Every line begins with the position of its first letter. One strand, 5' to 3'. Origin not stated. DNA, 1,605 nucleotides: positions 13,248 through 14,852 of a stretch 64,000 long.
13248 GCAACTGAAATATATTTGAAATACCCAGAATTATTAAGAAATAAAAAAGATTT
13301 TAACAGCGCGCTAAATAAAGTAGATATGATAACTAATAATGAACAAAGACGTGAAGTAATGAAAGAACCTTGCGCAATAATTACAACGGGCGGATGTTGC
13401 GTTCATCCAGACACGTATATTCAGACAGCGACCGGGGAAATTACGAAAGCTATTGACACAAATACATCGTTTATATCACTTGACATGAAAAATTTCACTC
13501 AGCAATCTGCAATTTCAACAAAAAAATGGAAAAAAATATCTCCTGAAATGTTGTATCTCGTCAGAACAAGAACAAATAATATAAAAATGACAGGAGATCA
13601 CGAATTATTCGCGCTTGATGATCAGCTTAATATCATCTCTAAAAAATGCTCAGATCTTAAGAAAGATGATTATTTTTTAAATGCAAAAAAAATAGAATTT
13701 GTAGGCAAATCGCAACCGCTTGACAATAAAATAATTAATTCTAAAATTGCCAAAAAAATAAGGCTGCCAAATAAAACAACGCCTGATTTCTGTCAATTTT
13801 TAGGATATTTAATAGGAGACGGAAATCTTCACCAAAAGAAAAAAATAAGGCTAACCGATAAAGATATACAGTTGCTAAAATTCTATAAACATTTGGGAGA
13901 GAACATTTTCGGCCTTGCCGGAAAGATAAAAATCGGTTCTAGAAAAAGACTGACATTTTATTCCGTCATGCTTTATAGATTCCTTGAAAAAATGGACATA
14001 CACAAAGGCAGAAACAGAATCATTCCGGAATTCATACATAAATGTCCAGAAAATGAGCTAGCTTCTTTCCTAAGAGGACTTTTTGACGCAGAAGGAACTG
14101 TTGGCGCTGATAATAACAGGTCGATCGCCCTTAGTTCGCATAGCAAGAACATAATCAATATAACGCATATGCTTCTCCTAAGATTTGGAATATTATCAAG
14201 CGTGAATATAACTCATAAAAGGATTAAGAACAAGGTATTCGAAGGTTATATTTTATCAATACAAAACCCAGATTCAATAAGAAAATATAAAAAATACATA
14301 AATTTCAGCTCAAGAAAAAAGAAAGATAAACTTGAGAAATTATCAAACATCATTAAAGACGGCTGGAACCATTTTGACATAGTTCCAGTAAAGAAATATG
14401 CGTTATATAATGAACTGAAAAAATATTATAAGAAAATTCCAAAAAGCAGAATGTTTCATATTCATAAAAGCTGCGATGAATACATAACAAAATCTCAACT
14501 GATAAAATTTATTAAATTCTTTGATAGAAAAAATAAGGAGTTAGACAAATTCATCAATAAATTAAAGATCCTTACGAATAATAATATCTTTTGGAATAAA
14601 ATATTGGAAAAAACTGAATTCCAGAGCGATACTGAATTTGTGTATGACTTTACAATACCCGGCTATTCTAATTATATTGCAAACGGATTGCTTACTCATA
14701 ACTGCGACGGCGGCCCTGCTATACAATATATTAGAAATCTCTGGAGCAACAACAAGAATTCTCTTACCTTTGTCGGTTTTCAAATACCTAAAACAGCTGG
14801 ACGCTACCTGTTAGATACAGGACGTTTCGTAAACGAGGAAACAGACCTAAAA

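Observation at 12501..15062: Full-size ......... intein splitting the conserved glycine-rich motif of an aCPSF2-like beta-CASP ribonuclease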

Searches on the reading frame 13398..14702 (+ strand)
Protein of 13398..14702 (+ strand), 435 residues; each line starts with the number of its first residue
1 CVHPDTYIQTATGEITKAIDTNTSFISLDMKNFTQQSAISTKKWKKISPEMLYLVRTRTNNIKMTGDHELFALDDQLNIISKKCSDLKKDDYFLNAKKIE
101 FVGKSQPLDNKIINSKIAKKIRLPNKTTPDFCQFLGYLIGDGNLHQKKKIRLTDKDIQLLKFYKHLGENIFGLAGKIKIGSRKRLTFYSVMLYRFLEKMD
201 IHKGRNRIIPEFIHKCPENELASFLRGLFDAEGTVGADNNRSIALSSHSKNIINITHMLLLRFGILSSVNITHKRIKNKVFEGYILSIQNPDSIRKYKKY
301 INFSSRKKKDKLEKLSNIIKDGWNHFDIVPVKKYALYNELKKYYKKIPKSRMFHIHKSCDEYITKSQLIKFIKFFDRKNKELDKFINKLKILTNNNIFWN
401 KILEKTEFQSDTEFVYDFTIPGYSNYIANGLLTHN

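Call 53: predict_structure(alignment_id=A2)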
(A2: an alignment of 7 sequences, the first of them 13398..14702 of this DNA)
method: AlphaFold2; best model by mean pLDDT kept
length: 435 residues; sequences in the alignment: 7
mean_pLDDT: 85.8   pTM: 0.88
mean pLDDT of the five models: 85.8, 84.8, 83.6, 68.5, 65.7
residues with pLDDT >= 90: 199; 70-90: 191; 50-70: 35; < 50: 10
segments of 3 or more residues with pLDDT < 50: 31-40
pLDDT, mean of each block of 10 residues (from residue 1): 90 87 65 45 85 90 91 78 91 86 89 60 93 96 90 93 96 92 91 89 84 95 98 86 93 94 92 85 91 94 95 88 71 89 84 83 87 79 84 80 94 87 70 73
secondary structure, 60 per line:
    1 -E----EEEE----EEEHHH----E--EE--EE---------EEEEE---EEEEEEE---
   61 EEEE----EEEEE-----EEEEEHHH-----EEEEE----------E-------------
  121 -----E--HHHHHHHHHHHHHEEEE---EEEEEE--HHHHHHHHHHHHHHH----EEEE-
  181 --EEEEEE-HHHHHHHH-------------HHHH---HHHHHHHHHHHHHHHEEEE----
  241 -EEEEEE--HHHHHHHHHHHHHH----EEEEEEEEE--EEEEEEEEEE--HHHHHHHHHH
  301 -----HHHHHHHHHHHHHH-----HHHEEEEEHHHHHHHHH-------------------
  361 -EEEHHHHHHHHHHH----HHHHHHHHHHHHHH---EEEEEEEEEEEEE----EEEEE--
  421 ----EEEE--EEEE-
elements in order: E7-10 E15-17 E43-47 E51-57 E61-64 E69-73 E79-83 E92-96 H129-141 E142-145 E149-154 H157-171 E176-179 E183-188 H190-197 H211-214 H218-232 E233-236 E242-247 H250-263 E268-276 E279-288 H291-300 H306-319 E328-332 H333-341 E362-364 H365-375 H380-393 E397-409 E414-418 E425-428 E431-434

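Call 55: search_solved_structures(query=A2, max_evalue=0.001, show_alignments=1)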
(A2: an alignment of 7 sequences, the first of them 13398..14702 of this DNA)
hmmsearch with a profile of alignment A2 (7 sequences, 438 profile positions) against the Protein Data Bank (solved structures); distinct sequences matched with E-value up to 0.001: 21.
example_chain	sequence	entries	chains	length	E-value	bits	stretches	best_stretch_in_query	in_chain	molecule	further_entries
7qss_A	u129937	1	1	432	2.5e-34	122.2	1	24-289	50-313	V-type ATP synthase alpha chain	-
7qsu_A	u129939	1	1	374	1.3e-30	110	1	24-290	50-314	V-ATPase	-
6rpq_A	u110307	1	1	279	8.9e-21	77.6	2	22-96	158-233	Ubiquitin-like protein SMT3,1108aa long hypothetical cell division control protein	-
7qst_A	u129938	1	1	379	4.8e-19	71.9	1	24-225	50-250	V-type ATP synthase subunit A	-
6rpp_A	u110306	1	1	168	5.1e-19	71.8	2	21-96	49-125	Cell division control protein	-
1dq3_A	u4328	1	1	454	7.1e-19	71.3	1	147-438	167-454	ENDONUCLEASE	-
1mi8_A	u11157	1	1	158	8.5e-16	61.2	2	389-437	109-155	DnaB intein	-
6frg_A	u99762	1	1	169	1.1e-15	60.8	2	387-437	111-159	Replicative DNA helicase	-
6frh_A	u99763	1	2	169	1.1e-15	60.8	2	387-437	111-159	Replicative DNA helicase,Replicative DNA helicase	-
6fre_A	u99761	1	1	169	5.6e-14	55.2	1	387-437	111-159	Replicative DNA helicase,Replicative DNA helicase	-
2cw7_A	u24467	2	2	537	8.4e-14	54.6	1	126-266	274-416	Endonuclease PI-PkoII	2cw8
5o9i_A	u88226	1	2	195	3.5e-13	52.5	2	386-438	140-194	Transcription initiation factor IIB,Transcription initiation factor IIB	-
5o9j_A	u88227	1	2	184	3.8e-11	45.8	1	390-438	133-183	Transcription initiation factor IIB,Transcription initiation factor IIB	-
4o1r_A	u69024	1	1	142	1.1e-10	44.3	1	396-438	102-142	Replicative DNA helicase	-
2lqm_A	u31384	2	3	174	3.5e-07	32.8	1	386-438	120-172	Pho radA intein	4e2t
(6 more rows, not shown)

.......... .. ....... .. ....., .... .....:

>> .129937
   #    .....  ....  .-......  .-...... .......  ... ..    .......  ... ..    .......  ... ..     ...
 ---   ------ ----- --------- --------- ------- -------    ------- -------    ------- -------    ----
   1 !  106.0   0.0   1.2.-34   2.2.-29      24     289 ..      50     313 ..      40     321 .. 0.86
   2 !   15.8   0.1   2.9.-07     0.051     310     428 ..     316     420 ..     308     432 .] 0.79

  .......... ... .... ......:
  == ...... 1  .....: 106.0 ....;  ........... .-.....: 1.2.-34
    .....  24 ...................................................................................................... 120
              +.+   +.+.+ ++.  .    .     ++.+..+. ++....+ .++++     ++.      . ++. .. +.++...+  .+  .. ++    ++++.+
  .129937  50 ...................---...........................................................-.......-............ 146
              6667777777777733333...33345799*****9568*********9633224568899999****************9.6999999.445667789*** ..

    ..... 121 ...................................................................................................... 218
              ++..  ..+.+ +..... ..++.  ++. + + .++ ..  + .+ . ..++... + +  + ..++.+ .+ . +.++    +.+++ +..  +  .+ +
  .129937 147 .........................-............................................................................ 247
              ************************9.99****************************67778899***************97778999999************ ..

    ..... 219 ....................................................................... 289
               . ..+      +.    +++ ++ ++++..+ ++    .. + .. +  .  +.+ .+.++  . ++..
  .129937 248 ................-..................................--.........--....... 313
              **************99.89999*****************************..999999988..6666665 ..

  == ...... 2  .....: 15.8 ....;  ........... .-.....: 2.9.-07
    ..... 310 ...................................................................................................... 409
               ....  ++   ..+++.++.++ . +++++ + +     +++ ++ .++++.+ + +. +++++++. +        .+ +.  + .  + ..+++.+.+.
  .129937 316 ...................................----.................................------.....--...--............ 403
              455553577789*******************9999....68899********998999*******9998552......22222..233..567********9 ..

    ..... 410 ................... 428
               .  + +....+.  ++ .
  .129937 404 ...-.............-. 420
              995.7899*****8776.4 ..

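Call 56: fold_search(model_id=the predicted structure, library=pdb)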
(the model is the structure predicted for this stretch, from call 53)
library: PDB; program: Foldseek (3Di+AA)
matches with E <= 10: 613; with E <= 0.001: 28
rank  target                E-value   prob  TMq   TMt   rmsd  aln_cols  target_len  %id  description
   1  7qss                  2.1e-25  1.00  0.71  0.72   7.0       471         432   24  Crystal structure of homing endonuclease-associated TliVMA intein (C1A) (released 2022-03-30)
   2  7qsu                  1.3e-20  1.00  0.61  0.71   8.8       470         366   20  Crystal structure of homing endonuclease-associated TliVMA intein (C1A, d333-339) (released 2022-03-30)
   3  1dq3                  5.3e-20  1.00  0.61  0.58   9.1       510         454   18  CRYSTAL STRUCTURE OF AN ARCHAEAL INTEIN-ENCODED HOMING ENDONUCLEASE PI-PFUI (released 2000-07-05)
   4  7qst                  4.5e-18  1.00  0.57  0.67   7.6       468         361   18  Crystal structure of homing endonuclease-associated PhoVMA intein (C1A) (released 2022-03-30)
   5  2cw7                  5.6e-18  1.00  0.65  0.54   8.3       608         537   13  Crystal structure of intein homing endonuclease II (released 2006-04-18)
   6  1ef0_A                1.0e-11  1.00  0.48  0.48  10.3       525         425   12  CRYSTAL STRUCTURE OF PI-SCEI MINIPRECURSOR (released 2000-06-07)
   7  1vde_A                4.4e-10  1.00  0.48  0.48  10.5       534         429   11  PI-SCEI, A HOMING ENDONUCLEASE WITH PROTEIN SPLICING ACTIVITY (released 1998-04-08)
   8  1vde_B                6.1e-10  1.00  0.51  0.52   8.6       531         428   11  PI-SCEI, A HOMING ENDONUCLEASE WITH PROTEIN SPLICING ACTIVITY (released 1998-04-08)
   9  1jva_B                9.0e-10  1.00  0.49  0.50  10.3       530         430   11  CRYSTAL STRUCTURE OF THE VMA1-DERIVED ENDONUCLEASE BEARING THE N AND C EXTEIN PROPEPTIDES (released 2002-08-29)
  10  1lws_A                1.7e-09  1.00  0.43  0.44  17.7       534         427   12  Crystal structure of the intein homing endonuclease PI-SceI bound to its recognition sequence (released 2002-09-27)
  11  1jva_A                2.9e-09  1.00  0.47  0.47  10.5       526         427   11  CRYSTAL STRUCTURE OF THE VMA1-DERIVED ENDONUCLEASE BEARING THE N AND C EXTEIN PROPEPTIDES (released 2002-08-29)
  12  1dfa                  3.2e-09  1.00  0.45  0.48  11.4       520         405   12  CRYSTAL STRUCTURE OF PI-SCEI IN C2 SPACE GROUP (released 1999-12-08)
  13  1um2_B                4.0e-09  1.00  0.51  0.53   9.5       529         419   12  Crystal Structure of the Vma1-Derived Endonuclease with the Ligated Extein Segment (released 2004-09-22)
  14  1um2_A                1.8e-08  1.00  0.47  0.48  10.1       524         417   11  Crystal Structure of the Vma1-Derived Endonuclease with the Ligated Extein Segment (released 2004-09-22)
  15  1lwt_A                2.9e-08  1.00  0.43  0.42  18.3       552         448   12  Crystal structure of the intein homing endonuclease PI-SceI bound to its substrate DNA (Ca2+ free) (released 2002-09-27)
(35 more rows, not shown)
